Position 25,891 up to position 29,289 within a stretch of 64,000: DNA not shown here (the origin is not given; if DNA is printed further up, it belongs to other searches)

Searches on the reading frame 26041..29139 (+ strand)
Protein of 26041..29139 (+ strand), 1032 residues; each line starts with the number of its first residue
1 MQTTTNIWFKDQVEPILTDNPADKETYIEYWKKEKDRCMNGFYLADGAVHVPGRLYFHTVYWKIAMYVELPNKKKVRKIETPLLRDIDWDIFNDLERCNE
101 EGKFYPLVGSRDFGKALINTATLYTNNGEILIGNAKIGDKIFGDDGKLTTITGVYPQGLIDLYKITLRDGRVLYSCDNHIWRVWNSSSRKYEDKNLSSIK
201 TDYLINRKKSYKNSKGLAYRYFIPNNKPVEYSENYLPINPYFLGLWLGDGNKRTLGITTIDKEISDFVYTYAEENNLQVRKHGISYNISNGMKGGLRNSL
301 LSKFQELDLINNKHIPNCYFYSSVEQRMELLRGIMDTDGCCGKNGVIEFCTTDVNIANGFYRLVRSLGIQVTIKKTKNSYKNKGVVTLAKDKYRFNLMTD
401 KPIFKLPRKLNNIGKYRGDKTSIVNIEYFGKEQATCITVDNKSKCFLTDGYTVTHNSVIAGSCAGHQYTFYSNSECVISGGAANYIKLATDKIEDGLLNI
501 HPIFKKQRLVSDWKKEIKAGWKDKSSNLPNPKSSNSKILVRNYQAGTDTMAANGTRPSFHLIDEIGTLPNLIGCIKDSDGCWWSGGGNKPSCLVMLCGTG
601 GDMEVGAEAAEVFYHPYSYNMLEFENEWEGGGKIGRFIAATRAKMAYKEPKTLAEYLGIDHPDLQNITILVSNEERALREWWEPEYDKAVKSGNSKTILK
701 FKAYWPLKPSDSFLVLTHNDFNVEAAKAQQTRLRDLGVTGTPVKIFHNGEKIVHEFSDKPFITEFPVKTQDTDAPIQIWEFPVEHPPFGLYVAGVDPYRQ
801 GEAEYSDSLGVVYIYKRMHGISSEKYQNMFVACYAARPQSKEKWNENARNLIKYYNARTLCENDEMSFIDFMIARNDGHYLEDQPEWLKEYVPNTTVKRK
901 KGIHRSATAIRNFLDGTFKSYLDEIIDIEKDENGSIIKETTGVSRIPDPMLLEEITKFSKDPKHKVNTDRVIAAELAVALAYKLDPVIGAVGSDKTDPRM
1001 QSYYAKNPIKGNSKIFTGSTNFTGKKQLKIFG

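Call 12: search_protein_families(library=phrogs, proteins=[window:26041-29139:+], max_evalue=0.00001)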
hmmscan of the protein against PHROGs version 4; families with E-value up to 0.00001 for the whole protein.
window:26041-29139:+ (1032 aa): 6 families
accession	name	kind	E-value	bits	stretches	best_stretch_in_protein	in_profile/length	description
phrog_6681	-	head and packaging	1.9e-67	229.1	2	502-985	236-726/758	terminase large subunit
phrog_36964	-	head and packaging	2e-40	139.6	1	108-477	84-454/890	terminase large subunit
phrog_19299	-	head and packaging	2.4e-37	129.7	1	109-458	25-387/702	terminase large subunit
phrog_15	-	head and packaging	9.8e-21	74.8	1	107-352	70-319/1330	terminase large subunit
phrog_50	-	DNA, RNA and nucleotide metabolism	3.9e-16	60.2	1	26-280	7-242/570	DnaC-like helicase loader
phrog_510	-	DNA, RNA and nucleotide metabolism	9.2e-15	55.4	1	124-357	416-643/667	DNA primase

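Call 94: search_protein_families(library=pfam, proteins=[window:26041-29139:+], max_evalue=0.001)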
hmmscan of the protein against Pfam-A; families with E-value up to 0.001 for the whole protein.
window:26041-29139:+ (1032 aa): 2 families
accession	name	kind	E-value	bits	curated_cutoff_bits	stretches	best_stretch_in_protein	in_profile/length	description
PF05204.19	Hom_end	-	5.9e-08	33.2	21.1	1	315-386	2-75/110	Homing endonuclease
PF14528.11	LAGLIDADG_3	-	1.1e-07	32.5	22.5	1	326-382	2-61/82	LAGLIDADG-like domain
